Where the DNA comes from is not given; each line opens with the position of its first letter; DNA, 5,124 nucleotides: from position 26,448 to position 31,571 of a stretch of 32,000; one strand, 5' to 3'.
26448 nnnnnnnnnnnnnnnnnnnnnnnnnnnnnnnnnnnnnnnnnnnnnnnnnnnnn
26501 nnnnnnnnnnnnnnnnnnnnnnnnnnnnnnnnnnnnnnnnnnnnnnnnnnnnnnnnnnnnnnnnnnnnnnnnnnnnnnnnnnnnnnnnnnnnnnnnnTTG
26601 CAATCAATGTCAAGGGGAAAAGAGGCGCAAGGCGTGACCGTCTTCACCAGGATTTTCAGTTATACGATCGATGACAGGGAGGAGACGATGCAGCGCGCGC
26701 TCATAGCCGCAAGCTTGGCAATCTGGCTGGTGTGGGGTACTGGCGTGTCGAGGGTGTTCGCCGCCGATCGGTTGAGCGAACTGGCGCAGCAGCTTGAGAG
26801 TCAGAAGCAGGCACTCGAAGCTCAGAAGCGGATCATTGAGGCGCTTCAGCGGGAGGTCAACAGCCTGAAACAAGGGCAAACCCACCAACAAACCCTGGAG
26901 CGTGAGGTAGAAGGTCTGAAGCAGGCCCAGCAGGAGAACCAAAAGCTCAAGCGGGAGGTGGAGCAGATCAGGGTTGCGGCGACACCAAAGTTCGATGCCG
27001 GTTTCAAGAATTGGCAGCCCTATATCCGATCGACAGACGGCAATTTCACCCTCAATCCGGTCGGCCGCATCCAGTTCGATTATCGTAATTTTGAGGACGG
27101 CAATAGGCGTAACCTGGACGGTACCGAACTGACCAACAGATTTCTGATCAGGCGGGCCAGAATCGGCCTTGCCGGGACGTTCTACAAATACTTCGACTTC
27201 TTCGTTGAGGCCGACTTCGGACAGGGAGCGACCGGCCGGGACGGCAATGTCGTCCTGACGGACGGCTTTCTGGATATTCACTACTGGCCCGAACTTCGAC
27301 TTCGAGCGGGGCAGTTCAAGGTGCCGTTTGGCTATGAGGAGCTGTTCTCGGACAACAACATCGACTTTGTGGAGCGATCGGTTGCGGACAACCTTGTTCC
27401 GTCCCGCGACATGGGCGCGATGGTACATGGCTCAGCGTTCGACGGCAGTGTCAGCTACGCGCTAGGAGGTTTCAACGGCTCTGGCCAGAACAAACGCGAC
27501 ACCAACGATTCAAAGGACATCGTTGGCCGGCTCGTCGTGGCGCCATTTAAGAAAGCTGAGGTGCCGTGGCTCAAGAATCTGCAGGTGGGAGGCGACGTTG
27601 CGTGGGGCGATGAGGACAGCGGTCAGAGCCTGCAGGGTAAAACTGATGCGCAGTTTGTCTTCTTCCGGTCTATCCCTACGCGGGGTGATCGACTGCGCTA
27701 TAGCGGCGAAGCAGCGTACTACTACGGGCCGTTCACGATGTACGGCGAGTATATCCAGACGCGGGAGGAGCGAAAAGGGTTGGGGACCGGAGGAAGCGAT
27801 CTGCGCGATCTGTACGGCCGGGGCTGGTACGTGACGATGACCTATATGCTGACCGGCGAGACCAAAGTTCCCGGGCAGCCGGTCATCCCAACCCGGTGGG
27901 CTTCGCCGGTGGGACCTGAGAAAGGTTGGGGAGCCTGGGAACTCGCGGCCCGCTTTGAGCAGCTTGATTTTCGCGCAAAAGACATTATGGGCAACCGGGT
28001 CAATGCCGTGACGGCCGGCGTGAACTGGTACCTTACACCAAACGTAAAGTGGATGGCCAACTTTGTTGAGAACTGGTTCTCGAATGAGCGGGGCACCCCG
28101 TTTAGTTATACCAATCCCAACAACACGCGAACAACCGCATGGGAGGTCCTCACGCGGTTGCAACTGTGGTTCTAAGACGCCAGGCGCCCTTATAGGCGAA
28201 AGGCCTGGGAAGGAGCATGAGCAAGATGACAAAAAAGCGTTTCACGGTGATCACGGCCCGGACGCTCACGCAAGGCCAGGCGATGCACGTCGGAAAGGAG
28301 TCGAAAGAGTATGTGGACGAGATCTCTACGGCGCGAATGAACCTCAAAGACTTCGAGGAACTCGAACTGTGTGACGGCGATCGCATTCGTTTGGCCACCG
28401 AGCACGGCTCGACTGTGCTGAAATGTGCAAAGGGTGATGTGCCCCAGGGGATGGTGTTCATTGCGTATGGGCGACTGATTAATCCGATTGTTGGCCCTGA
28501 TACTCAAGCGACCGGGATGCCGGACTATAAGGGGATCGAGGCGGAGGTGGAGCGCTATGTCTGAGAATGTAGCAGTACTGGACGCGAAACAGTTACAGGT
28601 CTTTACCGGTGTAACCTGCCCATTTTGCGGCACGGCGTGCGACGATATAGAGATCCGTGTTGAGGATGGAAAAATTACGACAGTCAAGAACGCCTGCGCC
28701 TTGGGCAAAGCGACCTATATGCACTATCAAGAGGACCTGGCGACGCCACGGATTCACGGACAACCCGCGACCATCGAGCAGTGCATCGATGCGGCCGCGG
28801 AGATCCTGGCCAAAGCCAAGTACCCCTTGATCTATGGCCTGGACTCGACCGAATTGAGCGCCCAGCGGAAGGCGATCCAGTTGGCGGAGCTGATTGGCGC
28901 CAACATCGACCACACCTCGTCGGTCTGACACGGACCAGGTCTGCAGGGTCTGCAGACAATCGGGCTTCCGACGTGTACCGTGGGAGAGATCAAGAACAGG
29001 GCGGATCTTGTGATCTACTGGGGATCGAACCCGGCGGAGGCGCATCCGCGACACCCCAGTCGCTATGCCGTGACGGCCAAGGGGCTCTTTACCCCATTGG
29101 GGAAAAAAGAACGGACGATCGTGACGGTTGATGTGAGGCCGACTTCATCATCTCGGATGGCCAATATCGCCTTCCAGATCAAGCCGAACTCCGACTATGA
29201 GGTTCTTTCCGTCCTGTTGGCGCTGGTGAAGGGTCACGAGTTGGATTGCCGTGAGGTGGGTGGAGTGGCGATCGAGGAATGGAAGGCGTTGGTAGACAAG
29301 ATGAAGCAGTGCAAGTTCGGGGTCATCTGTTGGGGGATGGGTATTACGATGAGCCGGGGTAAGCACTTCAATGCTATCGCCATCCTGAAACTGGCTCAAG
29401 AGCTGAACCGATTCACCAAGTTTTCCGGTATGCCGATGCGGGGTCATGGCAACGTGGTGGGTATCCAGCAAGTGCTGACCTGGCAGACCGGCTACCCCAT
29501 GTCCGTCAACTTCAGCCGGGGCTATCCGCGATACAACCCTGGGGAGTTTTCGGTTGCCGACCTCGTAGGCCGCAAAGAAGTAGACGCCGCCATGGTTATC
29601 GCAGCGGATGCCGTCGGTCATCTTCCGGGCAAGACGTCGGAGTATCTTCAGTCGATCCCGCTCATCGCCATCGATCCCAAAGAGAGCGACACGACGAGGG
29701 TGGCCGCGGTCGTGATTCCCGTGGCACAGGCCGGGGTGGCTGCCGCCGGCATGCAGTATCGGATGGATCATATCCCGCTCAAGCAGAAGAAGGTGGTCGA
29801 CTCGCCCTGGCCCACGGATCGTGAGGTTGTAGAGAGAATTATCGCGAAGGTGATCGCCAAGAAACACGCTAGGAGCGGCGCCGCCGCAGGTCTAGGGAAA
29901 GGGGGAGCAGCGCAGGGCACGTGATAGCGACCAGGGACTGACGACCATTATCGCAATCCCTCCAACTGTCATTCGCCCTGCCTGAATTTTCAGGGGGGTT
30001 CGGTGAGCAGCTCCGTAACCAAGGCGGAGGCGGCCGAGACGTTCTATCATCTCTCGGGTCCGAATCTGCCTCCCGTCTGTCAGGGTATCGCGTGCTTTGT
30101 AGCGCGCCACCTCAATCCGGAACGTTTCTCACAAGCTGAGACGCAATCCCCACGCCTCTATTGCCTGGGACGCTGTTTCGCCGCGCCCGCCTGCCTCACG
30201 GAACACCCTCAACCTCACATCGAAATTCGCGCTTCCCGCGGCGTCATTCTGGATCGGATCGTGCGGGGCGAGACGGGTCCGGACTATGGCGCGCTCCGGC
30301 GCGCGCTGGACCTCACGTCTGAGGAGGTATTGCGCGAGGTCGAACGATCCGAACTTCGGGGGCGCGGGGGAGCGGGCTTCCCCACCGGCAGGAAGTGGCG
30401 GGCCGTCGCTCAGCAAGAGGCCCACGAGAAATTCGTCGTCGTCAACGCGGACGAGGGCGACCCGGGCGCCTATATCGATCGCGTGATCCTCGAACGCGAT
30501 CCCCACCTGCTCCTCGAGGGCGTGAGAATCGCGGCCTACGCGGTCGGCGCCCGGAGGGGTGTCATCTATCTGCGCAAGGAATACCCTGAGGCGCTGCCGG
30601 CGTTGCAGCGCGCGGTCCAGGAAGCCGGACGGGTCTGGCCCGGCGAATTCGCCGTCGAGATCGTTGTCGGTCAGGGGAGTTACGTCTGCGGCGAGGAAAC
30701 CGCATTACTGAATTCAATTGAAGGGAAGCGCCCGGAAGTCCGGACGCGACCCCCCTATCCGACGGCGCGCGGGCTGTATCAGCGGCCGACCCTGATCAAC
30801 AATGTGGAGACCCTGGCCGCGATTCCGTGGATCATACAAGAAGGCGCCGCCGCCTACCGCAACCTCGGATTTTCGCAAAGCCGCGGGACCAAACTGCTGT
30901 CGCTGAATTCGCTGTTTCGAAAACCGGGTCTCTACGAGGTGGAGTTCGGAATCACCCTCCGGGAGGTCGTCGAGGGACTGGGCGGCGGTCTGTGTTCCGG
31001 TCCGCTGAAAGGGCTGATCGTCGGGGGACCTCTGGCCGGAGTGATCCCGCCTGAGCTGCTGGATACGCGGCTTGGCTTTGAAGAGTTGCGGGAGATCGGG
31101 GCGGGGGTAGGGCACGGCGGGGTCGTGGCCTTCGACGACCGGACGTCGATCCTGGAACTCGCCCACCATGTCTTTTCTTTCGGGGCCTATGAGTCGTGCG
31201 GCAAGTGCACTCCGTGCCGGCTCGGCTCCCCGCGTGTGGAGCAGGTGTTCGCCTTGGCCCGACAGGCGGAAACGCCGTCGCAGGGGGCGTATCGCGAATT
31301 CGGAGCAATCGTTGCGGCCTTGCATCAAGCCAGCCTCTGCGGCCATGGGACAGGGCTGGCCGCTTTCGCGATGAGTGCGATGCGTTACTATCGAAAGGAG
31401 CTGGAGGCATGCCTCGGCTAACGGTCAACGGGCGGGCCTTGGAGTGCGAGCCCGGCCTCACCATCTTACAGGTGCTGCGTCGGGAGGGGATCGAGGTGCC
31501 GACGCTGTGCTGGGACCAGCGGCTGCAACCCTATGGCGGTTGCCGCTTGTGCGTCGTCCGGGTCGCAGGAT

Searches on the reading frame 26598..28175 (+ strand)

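Call 10: search_protein_families(library=pfam, proteins=[window:26598-28175:+], max_evalue=0.0001)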
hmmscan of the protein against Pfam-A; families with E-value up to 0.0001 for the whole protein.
window:26598-28175:+ (525 aa): 2 families
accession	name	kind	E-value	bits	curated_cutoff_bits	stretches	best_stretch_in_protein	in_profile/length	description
PF07396.17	Porin_O_P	-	1.2e-47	163.3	20.9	1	156-492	5-344/370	Phosphate-selective porin O and P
PF07642.17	BBP2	-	4.9e-05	23.2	26.2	0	206-324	74-188/339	Putative beta-barrel porin-2, OmpL-like. bbp2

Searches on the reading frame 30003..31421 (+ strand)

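Call 10: search_protein_families(library=pfam, proteins=[window:30003-31421:+], max_evalue=0.0001)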
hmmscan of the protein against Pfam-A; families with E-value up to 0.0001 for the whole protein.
window:30003-31421:+ (472 aa): 2 families
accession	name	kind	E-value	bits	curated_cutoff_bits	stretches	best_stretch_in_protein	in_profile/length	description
PF01512.22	Complex1_51K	-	1.9e-45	154.9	31.2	1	113-275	1-149/150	Nuo51 FMN-binding domain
PF10589.14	NADH_4Fe-4S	-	2.6e-16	59.7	23.5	1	386-469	2-84/85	NADH-ubiquinone oxidoreductase-F iron-sulfur binding region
